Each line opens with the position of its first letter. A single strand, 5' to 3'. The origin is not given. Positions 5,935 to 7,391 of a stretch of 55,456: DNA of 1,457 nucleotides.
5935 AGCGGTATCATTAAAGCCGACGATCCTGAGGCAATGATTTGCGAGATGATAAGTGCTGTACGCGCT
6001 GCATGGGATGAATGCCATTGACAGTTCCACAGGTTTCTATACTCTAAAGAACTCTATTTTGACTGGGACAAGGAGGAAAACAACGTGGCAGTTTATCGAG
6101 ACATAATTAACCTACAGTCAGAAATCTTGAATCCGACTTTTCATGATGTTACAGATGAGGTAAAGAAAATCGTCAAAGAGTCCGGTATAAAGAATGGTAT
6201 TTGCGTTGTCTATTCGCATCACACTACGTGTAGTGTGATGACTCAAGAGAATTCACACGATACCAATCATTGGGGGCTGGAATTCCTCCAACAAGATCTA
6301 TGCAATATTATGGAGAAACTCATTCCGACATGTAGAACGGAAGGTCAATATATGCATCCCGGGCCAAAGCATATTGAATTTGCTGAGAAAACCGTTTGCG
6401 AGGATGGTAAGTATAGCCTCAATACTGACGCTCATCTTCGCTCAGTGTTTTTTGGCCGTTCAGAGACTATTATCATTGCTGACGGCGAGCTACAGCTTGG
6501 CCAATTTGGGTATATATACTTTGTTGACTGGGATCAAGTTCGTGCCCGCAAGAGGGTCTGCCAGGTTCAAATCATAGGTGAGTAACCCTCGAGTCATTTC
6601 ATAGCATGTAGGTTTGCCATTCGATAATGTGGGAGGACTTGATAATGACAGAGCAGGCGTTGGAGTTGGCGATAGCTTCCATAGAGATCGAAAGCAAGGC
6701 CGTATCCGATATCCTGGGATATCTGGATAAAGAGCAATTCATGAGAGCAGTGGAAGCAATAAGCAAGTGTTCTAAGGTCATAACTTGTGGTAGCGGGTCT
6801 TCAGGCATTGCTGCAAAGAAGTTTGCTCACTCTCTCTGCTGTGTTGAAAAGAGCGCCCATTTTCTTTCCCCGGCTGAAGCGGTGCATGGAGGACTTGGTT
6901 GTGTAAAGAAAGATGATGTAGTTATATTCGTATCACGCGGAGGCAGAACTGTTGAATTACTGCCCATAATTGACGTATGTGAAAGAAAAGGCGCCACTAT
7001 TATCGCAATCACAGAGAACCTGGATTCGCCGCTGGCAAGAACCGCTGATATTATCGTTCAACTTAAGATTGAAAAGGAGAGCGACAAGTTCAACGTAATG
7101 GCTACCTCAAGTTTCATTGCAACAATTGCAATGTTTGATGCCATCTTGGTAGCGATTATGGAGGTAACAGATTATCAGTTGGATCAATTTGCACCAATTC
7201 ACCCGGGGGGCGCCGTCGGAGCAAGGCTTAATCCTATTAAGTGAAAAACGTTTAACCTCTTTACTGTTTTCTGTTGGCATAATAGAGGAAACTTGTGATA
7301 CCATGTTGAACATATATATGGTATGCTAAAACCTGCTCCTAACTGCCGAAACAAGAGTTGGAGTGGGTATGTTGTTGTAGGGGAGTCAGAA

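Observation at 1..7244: Polyol-type catabolic cluster: Zn-dehydrogenase, FGGY kinase, short TIM paralogue, YjbQ and SIS protein behind a CUT1 transporter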

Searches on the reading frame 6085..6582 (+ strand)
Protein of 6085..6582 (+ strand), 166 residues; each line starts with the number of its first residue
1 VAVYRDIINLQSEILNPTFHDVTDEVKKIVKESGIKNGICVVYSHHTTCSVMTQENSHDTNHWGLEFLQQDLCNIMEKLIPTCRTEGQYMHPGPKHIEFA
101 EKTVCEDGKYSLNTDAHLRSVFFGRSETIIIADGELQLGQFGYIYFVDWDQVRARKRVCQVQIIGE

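Call 4: search_protein_families(library=pfam, proteins=[window:6085-6582:+])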
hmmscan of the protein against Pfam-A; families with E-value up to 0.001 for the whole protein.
window:6085-6582:+ (166 aa): 1 family
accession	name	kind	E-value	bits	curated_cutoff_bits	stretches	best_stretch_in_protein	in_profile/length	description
PF01894.22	UPF0047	-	2.4e-30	105.5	27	1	21-160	1-116/117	Uncharacterised protein family UPF0047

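Call 5: search_protein_families(library=ncbifam, proteins=[window:6085-6582:+])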
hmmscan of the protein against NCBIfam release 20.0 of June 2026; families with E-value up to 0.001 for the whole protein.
window:6085-6582:+ (166 aa): 1 family
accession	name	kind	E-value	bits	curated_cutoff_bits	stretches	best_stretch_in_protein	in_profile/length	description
TIGR00149.1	TIGR00149_YjbQ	hypoth_equivalog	1.6e-26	92.6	67.75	2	18-83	12-70/132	secondary thiamine-phosphate synthase enzyme YjbQ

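Call 24: search_solved_structures(query=window:6085-6582:+, show_alignments=1)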
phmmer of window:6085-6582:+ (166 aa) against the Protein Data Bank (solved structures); distinct sequences matched with E-value up to 0.001: 9.
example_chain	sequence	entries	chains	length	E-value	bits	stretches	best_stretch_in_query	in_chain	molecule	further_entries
1xbf_A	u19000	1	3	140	8.3e-14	54.8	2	17-58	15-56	Clostridium acetobutylicum Q97KL0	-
1vmh_A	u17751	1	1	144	1.3e-13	54.2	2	17-58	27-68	Uncharacterized conserved protein YjbQ/UPF0047 family, ortholog yugU B.subtilis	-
1vph_A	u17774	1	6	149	1.3e-12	50.9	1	18-57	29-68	hypothetical protein SSO2532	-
1vmf_A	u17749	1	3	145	4.7e-12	49.1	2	111-157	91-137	hypothetical protein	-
2p6c_A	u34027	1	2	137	7.2e-12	48.5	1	22-77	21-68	aq_2013 protein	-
1vmj_A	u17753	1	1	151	4.7e-09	39.3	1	19-166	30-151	hypothetical protein TM0723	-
1ve0_A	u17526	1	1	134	9.5e-08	35.1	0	97-156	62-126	hypothetical protein (ST2072)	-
2p6h_A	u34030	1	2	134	1.2e-06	31.4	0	111-155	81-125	Hypothetical protein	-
2cu5_A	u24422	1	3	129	0.00027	23.8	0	102-156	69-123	Conserved Hypothetical Protein TT1486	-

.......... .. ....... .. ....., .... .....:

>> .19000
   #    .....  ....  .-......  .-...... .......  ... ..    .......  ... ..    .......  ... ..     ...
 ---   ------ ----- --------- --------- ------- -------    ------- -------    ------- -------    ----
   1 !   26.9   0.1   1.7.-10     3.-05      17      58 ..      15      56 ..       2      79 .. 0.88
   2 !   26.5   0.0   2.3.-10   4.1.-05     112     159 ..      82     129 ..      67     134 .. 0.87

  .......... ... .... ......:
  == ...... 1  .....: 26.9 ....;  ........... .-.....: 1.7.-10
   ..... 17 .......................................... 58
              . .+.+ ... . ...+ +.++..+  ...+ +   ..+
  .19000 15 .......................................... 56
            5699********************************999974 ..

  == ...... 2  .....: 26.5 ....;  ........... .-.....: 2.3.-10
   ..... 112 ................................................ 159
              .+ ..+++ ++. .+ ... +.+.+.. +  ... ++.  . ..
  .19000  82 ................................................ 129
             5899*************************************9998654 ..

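Call 45: find_related_loci(query=window:6085-6582:+, collection=genome_contigs, flank=6000)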
Query window:6085-6582:+ (166 aa) in genome_contigs; peptide patterns used: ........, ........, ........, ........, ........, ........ (x = any residue, [..] = any of these).
257 stretches matched a pattern; 172 encode a relative of the query (tblastn E <= 1e-3); the best 80 are kept; 80 distinct loci.
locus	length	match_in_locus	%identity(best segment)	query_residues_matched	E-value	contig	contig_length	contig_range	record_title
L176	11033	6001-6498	96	1-166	1e-108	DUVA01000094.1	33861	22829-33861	MAG TPA_asm: Bacillota bacterium isolate AS08sgBPME_304 109148_AS08, whole genome shotgun sequence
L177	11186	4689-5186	81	1-166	1e-96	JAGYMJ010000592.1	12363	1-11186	MAG: Planctomycetota bacterium isolate M55B116 k51_617556_flag_0_multi_17.0461_len_12363, whole genome shotgun sequence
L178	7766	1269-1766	80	1-166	4e-90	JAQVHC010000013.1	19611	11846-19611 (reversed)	MAG: Actinomycetota bacterium isolate STE_197 NODE_6161_length_19611_cov_9.975364_Sandtown_E, whole genome shotgun seque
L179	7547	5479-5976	78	1-166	5e-90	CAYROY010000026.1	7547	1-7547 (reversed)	MAG TPA_asm: uncultured Actinomycetota bacterium isolate SRP067234_co1_328 genome assembly, contig: k99_289345, whole ge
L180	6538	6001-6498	77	1-166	2e-89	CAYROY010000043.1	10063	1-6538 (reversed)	MAG TPA_asm: uncultured Actinomycetota bacterium isolate SRP067234_co1_328 genome assembly, contig: k99_110348, whole ge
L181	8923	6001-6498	76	1-166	7e-89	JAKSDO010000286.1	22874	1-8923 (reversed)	MAG: Cytophagales bacterium isolate MAG.91 k141_1534083, whole genome shotgun sequence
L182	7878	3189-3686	76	1-166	6e-88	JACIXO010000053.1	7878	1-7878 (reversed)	MAG: Actinomycetota bacterium isolate MAG-54 Actinobacteria_A3_bin24_Scaffold_53, whole genome shotgun sequence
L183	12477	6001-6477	80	8-166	5e-85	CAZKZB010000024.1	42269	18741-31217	MAG TPA_asm: uncultured Petrimonas sp. isolate SRP294416_co3_963 genome assembly, contig: NODE_909_length_42269_cov_21.2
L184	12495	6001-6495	76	1-166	3e-84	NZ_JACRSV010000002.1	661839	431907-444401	Fumia xinanensis strain NSJ-33 H9_ctg002, whole genome shotgun sequence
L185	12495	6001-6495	77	1-166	2e-84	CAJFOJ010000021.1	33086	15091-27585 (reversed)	uncultured Ruminococcaceae bacterium isolate Coassembly_mag_349 genome assembly, contig: MAGpy_11413_min2k_bin_349_fak87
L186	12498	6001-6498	77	1-166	2e-84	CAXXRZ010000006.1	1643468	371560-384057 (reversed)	MAG: uncultured Draconibacterium sp. isolate e6f8527d-8532-42de-a18c-3e25f3ade8e3 genome assembly, contig: contig_6, who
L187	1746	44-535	73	1-165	1e-88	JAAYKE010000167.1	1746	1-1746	MAG: Armatimonadota bacterium isolate AS10tlH2TH_383 283046_AS10, whole genome shotgun sequence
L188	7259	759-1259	75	1-166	2e-84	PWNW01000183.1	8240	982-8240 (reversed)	MAG: Spirochaetaceae bacterium isolate CSSed10_345R1 CS-Sed10-C25317, whole genome shotgun sequence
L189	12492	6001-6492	73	1-165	2e-84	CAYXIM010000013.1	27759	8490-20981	MAG TPA_asm: uncultured Oscillospiraceae bacterium isolate binchicken_co39_266 genome assembly, contig: NODE_4130_length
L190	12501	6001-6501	74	1-166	6e-84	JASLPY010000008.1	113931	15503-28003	MAG: Kiritimatiellia bacterium isolate Arabian11_MAG_70 NODE_8_length_113931_cov_8.240677, whole genome shotgun sequence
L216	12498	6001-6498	72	1-166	1e-81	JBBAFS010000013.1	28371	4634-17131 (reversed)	MAG: Sphaerochaetaceae bacterium isolate SO_2017_LW2_51 scaffold_3706_c1_LW138R_2017, whole genome shotgun sequence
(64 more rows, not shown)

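Call 49: search_protein_families(library=pfam, proteins=[L216:644-2380:-, L216:2436-3539:-, L216:3713-4495:-, L216:6498-7022:+, L182:252-728:-, L182:3856-6243:+, L182:7007-7825:-], max_evalue=0.01)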
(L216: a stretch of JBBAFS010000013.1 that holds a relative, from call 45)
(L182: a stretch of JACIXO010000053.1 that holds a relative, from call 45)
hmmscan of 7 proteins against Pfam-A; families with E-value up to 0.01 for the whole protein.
L216:644-2380:- (578 aa): 1 family
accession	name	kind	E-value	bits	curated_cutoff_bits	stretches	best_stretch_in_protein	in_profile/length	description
PF00528.27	BPD_transp_1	-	1.7e-26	93.5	26.4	2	103-294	2-181/184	Binding-protein-dependent transport system inner membrane component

L216:2436-3539:- (367 aa): 4 families
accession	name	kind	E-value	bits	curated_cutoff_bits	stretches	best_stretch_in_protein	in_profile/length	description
PF13343.11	SBP_bac_6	-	4.3e-25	89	24.6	1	115-319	21-219/245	Bacterial extracellular solute-binding protein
PF13416.11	SBP_bac_8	-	3.5e-24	86.5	27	1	70-324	3-266/279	Bacterial extracellular solute-binding protein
PF01547.30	SBP_bac_1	-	1.1e-17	65.4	26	1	69-307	14-306/307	Bacterial extracellular solute-binding protein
PF13531.11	SBP_bac_11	-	3.6e-14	53.5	25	1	71-312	18-223/227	Bacterial extracellular solute-binding protein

L216:3713-4495:- (260 aa): 5 families
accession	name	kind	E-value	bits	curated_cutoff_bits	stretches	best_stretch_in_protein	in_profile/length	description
PF00455.28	DeoRC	-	2.8e-47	161.1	31.8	1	82-240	2-160/160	DeoR C terminal sensor domain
PF08220.18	HTH_DeoR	-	1.8e-12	47.2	21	1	13-63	1-51/57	DeoR-like helix-turn-helix domain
PF08279.18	HTH_11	-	1.6e-05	25.1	25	1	13-55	1-44/55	HTH domain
PF25212.1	HVO_A0114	-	0.0036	17.5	27.6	0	5-62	15-72/84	HVO_A0114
PF00392.27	GntR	-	0.005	16.9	27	1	28-63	26-61/64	Bacterial regulatory proteins, gntR family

L216:6498-7022:+ (175 aa): 2 families
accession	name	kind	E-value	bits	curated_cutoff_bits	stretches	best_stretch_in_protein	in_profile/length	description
PF13669.12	Glyoxalase_4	-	2.3e-19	70.1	27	1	21-142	2-106/109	Glyoxalase/Bleomycin resistance protein/Dioxygenase superfamily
PF00903.31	Glyoxalase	-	9e-09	36.2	20.6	1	19-131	2-98/121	Glyoxalase/Bleomycin resistance protein/Dioxygenase superfamily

L182:252-728:- (158 aa): 1 family
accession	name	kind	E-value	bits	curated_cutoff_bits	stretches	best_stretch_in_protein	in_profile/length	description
PF01850.27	PIN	-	1.7e-11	45.2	23.6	1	27-146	6-119/120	PIN domain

L182:3856-6243:+ (796 aa): 3 families
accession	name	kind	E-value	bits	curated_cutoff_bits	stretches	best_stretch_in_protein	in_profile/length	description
PF00676.26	E1_dh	-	1.9e-46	158.8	22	2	164-420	64-286/300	Dehydrogenase E1 component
PF02779.29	Transket_pyr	-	1.7e-43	148.7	27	1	473-644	3-170/174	Transketolase, pyrimidine binding domain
PF02780.25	Transketolase_C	-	2.8e-34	118.1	25.9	1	662-784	1-124/124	Transketolase, C-terminal domain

L182:7007-7825:- (272 aa): 2 families
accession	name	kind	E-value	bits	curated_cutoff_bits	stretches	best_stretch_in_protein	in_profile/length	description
PF01966.28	HD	-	2.3e-14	54.1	22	1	52-171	2-116/116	HD domain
PF18019.7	Cas3_HD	-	6.1e-05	23.6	23.1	1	52-147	30-133/207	Cas3, HD domain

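Call 90: search_protein_families(library=ncbifam, proteins=[L216:2436-3539:-], max_evalue=0.00001)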
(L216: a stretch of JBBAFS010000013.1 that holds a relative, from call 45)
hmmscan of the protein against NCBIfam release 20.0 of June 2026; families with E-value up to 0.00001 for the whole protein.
L216:2436-3539:- (367 aa): 5 families
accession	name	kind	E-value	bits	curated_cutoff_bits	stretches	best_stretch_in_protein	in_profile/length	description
TIGR03261.1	phnS2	equivalog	1.4e-64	218.3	392.75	1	40-363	9-332/334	putative 2-aminoethylphosphonate ABC transporter substrate-binding protein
NF011620.1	PRK15046.1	equivalog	1.4e-33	116.1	310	1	33-326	5-297/334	2-aminoethylphosphonate ABC transporter substrate-binding protein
TIGR03227.1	PhnS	equivalog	2.9e-28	98.8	395.3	1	41-360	23-346/360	2-aminoethylphosphonate ABC transporter substrate-binding protein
TIGR01254.1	sfuA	subfamily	2.6e-13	49.9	93.4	1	70-308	23-257/306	thiamine ABC transporter substrate-binding protein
NF007048.0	PRK09501.1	equivalog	3.3e-09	36.1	582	1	22-317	1-295/348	spermidine/putrescine ABC transporter substrate-binding protein PotD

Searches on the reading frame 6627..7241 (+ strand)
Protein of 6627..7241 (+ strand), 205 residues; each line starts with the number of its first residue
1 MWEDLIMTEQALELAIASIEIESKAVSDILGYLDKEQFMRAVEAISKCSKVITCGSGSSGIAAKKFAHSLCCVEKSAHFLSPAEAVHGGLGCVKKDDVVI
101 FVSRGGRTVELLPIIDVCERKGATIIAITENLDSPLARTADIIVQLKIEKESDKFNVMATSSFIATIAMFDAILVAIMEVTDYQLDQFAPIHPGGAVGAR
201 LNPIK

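Call 4: search_protein_families(library=pfam, proteins=[window:6627-7241:+])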
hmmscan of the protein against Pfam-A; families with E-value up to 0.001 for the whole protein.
window:6627-7241:+ (205 aa): 2 families
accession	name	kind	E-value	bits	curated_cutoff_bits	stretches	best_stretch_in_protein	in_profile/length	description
PF01380.27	SIS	-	1.7e-24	86.5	25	1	45-176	2-131/131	SIS domain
PF13580.11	SIS_2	-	5.6e-06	26.9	27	0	93-129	101-137/138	SIS domain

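Call 5: search_protein_families(library=ncbifam, proteins=[window:6627-7241:+])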
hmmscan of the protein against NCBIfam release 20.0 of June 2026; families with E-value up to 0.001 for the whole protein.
window:6627-7241:+ (205 aa): 23 families
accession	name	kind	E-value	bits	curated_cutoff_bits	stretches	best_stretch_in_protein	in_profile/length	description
NF008581.0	PRK11543.1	equivalog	6.8e-41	140.3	481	1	7-201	1-195/321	arabinose-5-phosphate isomerase GutQ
TIGR00393.1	kpsF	subfamily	8.4e-40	137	203.7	1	50-201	2-153/268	KpsF/GutQ family sugar-phosphate isomerase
NF008141.0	PRK10892.1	equivalog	1.5e-35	123.1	505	1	18-201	19-202/328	arabinose-5-phosphate isomerase KdsD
TIGR03127.2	RuMP_HxlB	equivalog_domain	2.9e-17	63.1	160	1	26-192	8-174/178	6-phospho-3-hexuloisomerase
NF008458.0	PRK11337.1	equivalog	3.3e-15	55.8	378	1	9-179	102-270/293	MurR/RpiR family transcriptional regulator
NF041755.1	RuMP_HxlAB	equivalog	1.4e-13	50.6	500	1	24-181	222-376/391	bifunctional 3-hexulose-6-phosphate synthase/6-phospho-3-hexuloisomerase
NF008451.0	PRK11302.1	subfamily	5.2e-13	49.1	296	1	30-173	110-250/286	transcriptional regulator HexR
NF040776.2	AlsR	equivalog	2e-12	46.6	400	1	20-179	101-258/279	transcriptional repressor AlsR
NF010701.0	PRK14101.1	equivalog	1.1e-11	43.7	920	1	25-176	445-593/638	bifunctional transcriptional regulator/glucokinase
NF046059.1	NagB_SO3506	equivalog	2.7e-11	43.4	430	1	48-171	38-159/330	glucosamine-6-phosphate deaminase NagB-II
NF008590.0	PRK11557.1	equivalog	1.3e-10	41.1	355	1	25-179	109-261/282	MurR/RpiR family transcriptional regulator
NF001484.0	PRK00331.1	subfamily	3e-09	35.8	381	1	23-181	262-416/601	isomerizing glutamine--fructose-6-phosphate transaminase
NF012026.0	PRK15482.1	equivalog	3.1e-09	36.8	408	1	7-182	93-267/285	HTH-type transcriptional regulator MurR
TIGR01135.1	glmS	equivalog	7.6e-08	31.3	418.05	1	24-177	262-417/607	glutamine--fructose-6-phosphate transaminase (isomerizing)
NF009222.0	PRK12570.1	subfamily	7.7e-07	28.3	255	1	94-146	137-189/307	N-acetylmuramic acid 6-phosphate etherase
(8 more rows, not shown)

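Call 25: search_solved_structures(query=window:6627-7241:+, show_alignments=1)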
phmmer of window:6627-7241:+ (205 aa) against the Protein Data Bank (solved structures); distinct sequences matched with E-value up to 0.001: 30.
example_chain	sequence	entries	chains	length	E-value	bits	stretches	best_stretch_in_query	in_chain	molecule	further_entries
3fxa_A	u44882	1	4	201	8.8e-53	182.5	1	20-201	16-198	SIS domain protein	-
5uqi_A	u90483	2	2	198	1.9e-27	99.8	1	22-202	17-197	Phosphosugar isomerase | Isomerase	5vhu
2xhz_A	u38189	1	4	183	1e-22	84.4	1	20-179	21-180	ARABINOSE 5-PHOSPHATE ISOMERASE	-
3etn_A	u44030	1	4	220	1.5e-19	74.1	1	41-200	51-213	putative phosphosugar isomerase involved in capsule formation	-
8glr_A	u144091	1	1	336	5.2e-11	46.3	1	58-145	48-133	SIS domain-containing protein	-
2a3n_A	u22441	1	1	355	6.3e-11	46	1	58-145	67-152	putative glucosamine-fructose-6-phosphate aminotransferase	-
1vim_A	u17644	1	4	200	1.6e-09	41.4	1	18-173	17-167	Hypothetical protein AF1796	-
7en5_A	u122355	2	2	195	2.7e-09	40.6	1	9-184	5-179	HTH-type transcriptional regulator MurR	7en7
7en6_A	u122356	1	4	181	3.1e-09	40.5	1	9-183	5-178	HTH-type transcriptional regulator MurR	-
8ju9_A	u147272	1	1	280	3.5e-09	40.3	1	24-177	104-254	Probable transcriptional regulator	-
8k3b_A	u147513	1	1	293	3.8e-09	40.2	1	24-177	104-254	MurR/RpiR family transcriptional regulator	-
9lj9_B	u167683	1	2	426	1.8e-08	37.9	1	26-150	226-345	3-hexulose-6-phosphate synthase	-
1viv_A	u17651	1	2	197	3.3e-07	33.9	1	30-182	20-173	Hypothetical protein yckF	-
1m3s_A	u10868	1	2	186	3.7e-07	33.7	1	30-181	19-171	Hypothetical protein yckf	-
7kqa_A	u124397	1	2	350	5e-07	33.3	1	50-170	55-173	Iron dicitrate transport regulator FecR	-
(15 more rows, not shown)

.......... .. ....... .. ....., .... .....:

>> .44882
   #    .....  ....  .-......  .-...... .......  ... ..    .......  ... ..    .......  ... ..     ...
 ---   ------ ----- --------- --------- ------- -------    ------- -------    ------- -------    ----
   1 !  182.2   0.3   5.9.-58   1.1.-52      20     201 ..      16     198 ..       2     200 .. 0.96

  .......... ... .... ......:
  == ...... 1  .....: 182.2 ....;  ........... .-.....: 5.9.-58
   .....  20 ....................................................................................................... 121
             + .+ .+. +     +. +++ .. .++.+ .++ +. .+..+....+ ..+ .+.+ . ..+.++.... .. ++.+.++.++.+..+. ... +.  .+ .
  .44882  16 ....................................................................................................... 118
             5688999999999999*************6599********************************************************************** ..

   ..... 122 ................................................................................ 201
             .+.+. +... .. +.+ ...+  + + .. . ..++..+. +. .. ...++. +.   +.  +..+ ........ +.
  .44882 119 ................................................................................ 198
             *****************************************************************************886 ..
